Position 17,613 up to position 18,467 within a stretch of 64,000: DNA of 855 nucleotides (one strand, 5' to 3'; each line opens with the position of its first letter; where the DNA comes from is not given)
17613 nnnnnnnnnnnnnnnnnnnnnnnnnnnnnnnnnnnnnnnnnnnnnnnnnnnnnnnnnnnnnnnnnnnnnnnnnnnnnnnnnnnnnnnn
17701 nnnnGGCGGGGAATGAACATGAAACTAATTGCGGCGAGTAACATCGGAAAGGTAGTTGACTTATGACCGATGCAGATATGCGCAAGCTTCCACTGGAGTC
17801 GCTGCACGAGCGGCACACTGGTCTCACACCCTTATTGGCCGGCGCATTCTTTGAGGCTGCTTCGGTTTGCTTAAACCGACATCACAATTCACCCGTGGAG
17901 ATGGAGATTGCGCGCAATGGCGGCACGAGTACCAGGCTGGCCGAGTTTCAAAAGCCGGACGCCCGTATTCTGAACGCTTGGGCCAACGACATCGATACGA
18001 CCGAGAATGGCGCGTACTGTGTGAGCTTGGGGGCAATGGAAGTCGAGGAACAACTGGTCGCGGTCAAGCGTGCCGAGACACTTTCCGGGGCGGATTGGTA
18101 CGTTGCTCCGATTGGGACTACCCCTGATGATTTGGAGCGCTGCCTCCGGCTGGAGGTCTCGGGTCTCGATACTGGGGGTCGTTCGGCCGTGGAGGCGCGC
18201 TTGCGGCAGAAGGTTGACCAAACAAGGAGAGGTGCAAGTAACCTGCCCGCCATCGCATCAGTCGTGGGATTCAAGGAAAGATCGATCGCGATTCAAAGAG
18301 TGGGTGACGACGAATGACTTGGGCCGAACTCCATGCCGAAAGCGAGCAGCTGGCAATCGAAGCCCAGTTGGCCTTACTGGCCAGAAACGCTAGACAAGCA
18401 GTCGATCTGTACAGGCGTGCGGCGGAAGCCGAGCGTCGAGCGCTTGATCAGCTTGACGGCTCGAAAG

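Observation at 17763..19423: Coupled two-gene cassette of unknown function right after Type III mod: best candidate for an undescribed RM-associated or defence module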

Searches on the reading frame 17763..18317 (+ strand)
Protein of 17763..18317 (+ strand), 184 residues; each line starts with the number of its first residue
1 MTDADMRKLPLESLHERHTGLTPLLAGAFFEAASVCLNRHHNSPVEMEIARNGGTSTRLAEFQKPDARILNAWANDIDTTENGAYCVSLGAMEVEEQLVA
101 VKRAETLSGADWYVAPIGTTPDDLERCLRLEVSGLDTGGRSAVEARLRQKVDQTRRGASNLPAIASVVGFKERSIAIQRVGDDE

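Call 3: search_protein_families(library=pfam, proteins=[window:17763-18317:+], max_evalue=0.1)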
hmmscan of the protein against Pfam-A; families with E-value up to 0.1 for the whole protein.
window:17763-18317:+ (184 aa): 0 families

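Call 4: search_protein_families(library=padloc, proteins=[window:17763-18317:+], max_evalue=0.1)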
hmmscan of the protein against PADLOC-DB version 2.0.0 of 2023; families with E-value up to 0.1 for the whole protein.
window:17763-18317:+ (184 aa): 0 families

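Call 5: search_protein_families(library=ncbifam, proteins=[window:17763-18317:+], max_evalue=0.1)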
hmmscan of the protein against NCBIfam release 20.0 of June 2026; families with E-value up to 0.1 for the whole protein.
window:17763-18317:+ (184 aa): 1 family
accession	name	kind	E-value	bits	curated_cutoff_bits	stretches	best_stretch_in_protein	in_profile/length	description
NF005469.0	PRK07063.1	equivalog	0.052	13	306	1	65-149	56-135/260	SDR family oxidoreductase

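Call 7: find_homologous_proteins(query=window:17763-18314:+)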
Query window:17763-18314:+ (184 aa): 567 proteins with E <= 0.001 among 739 candidates; the best 120 are listed.
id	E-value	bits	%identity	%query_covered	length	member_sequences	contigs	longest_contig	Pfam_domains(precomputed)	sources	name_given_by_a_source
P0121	6.1e-116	402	100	100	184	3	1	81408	-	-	-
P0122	1.8e-101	355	88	100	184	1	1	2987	-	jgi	jgi:hypothetical protein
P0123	5.1e-100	351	86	100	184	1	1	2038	-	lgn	-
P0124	2.4e-98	345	86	100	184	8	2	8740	-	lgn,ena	-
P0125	5.9e-97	341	84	100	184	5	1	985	-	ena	-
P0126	2.3e-96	339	84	100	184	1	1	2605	-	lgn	-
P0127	2.5e-96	339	82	100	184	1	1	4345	-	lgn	-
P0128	5.3e-94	331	82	100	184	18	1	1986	-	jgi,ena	-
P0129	5.5e-94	331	82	100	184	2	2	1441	-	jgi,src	-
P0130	4.6e-93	328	82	100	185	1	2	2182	-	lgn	-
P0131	4.8e-93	328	82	100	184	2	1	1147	-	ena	-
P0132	1.5e-92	326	81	100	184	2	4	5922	-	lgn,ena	-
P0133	2.7e-92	325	82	100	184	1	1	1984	-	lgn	-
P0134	4.6e-91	321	78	100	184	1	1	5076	-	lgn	-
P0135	1.6e-90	320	80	100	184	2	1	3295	-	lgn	-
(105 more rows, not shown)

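Call 8: search_protein_families(library=phrogs, proteins=[window:17763-18317:+], max_evalue=0.1)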
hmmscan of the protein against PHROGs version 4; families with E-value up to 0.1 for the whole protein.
window:17763-18317:+ (184 aa): 0 families

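Call 20: predict_structure(alignment_id=A1)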
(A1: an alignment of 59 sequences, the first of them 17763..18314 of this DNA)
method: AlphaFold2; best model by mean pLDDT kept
length: 184 residues; sequences in the alignment: 59
mean_pLDDT: 90.0   pTM: 0.88
mean pLDDT of the five models: 90.0, 89.1, 88.7, 88.5, 61.1
residues with pLDDT >= 90: 136; 70-90: 36; 50-70: 9; < 50: 3
segments of 3 or more residues with pLDDT < 50: none
pLDDT, mean of each block of 10 residues (from residue 1): 67 95 96 97 96 90 96 92 97 94 81 90 83 93 94 82 94 95 59
secondary structure, 60 per line:
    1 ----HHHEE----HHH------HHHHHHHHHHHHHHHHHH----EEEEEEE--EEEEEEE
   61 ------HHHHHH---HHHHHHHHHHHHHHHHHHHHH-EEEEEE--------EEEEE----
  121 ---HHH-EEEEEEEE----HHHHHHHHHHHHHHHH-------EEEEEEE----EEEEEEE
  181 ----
elements in order: H23-40 E45-51 E54-60 H67-72 H76-96 E98-103 E112-116 E128-135 H140-155 E163-169 E174-180

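Call 24: fold_search(model_id=the predicted structure, library=pdb)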
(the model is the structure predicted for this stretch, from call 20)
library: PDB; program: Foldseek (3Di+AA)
matches with E <= 10: 241; with E <= 0.001: 0
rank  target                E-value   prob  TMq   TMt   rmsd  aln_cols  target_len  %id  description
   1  2cv8_B                9.8e-02  0.38  0.31  0.31  12.6       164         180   13  Crystal structure of tRNA-intron endonuclease from Sulfolobus tokodaii (released 2005-12-01)
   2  1a79_A                1.0e-01  0.28  0.30  0.32  13.3       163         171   14  CRYSTAL STRUCTURE OF THE TRNA SPLICING ENDONUCLEASE FROM METHANOCOCCUS JANNASCHII (released 1999-06-01)
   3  7uxa_B                1.8e-01  0.28  0.29  0.38   9.4       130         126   14  Human tRNA Splicing Endonuclease Complex bound to pre-tRNA-ARG (released 2023-02-08)
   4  5zyt_B                1.9e-01  0.33  0.29  0.25   8.3       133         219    5  Crystal structure of human MGME1 with 3' overhang double strand DNA3 (released 2018-09-19)
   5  5zyt_D                2.1e-01  0.44  0.28  0.24   6.4       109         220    6  Crystal structure of human MGME1 with 3' overhang double strand DNA3 (released 2018-09-19)
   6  5zyt_C                2.1e-01  0.28  0.29  0.25   8.2       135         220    8  Crystal structure of human MGME1 with 3' overhang double strand DNA3 (released 2018-09-19)
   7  8hmy_D                2.1e-01  0.23  0.28  0.37   9.6       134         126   12  Cryo-EM structure of the human pre-catalytic TSEN/pre-tRNA complex (released 2023-04-19)
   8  5zyu_A                2.5e-01  0.38  0.28  0.24   6.3       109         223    6  The crystal structure of humanMGME1 with single strand DNA2 (released 2018-09-19)
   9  5zyt_A                2.6e-01  0.30  0.31  0.27   7.5       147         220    6  Crystal structure of human MGME1 with 3' overhang double strand DNA3 (released 2018-09-19)
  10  3ajv_B                3.0e-01  0.33  0.29  0.30   7.4       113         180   12  Splicing endonuclease from Aeropyrum pernix (released 2010-11-17)
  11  5zyv_A                3.0e-01  0.25  0.30  0.29   7.9       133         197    8  Crystal structure of human MGME1 with single strand DNA2 and Ca2+ (released 2018-09-19)
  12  9jt2_B                3.2e-01  0.51  0.33  0.16   6.5       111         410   15  substrate-bound NbaSPARDA complexes (released 2025-04-02)
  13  8xa9_A                4.1e-01  0.30  0.28  0.25   6.2       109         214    6  Human MGME1 in complex with 5'-overhang DNA (released 2024-03-20)
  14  8xa9_B                4.1e-01  0.28  0.32  0.28   7.3       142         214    6  Human MGME1 in complex with 5'-overhang DNA (released 2024-03-20)
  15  3p1z_B                5.9e-01  0.18  0.33  0.34  12.6       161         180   10  Crystal structure of the Aperopyrum pernix RNA splicing endonuclease (released 2011-08-10)
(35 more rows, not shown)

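Call 33: search_solved_structures(query=A1, max_evalue=10, show_alignments=2)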
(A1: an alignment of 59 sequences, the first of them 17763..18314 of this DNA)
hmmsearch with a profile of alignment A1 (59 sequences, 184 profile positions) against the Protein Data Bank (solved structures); distinct sequences matched with E-value up to 10: 1.
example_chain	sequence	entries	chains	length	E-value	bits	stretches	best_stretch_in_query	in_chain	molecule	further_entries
6r6k_A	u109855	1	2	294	1.6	11.5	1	100-155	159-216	ABC transporter substrate-binding protein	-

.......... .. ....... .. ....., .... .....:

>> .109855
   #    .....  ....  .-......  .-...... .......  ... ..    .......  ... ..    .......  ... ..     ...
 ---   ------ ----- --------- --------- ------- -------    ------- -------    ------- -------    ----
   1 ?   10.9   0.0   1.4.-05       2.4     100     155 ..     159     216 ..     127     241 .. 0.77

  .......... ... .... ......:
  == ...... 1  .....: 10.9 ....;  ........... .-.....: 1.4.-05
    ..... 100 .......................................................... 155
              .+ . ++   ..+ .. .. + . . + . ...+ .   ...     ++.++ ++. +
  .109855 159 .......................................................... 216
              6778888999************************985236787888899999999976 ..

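Call 84: search_protein_families(library=padloc, alignment_id=A8, max_evalue=1)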
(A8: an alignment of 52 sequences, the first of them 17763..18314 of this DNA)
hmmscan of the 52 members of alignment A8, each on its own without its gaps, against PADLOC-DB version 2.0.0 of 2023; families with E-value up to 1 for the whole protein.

A. member 1, window:17763-18314:+ (184 aa): 0 families

B. families by the number of members that match (of 52 scanned): 4 families
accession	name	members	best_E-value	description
PDLC01579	Cas5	1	0.00097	CAS-I-B; effector_G5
PDLC00145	GajB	1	0.0063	UrvD helicase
PDLC03941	RmrT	1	0.019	-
PDLC04277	PDC-M02A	1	0.05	-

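Call 85: search_solved_structures(query=A8, max_evalue=10)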
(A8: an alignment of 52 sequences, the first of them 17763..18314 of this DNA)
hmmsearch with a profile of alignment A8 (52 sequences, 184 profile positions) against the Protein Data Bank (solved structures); distinct sequences matched with E-value up to 10: 0.
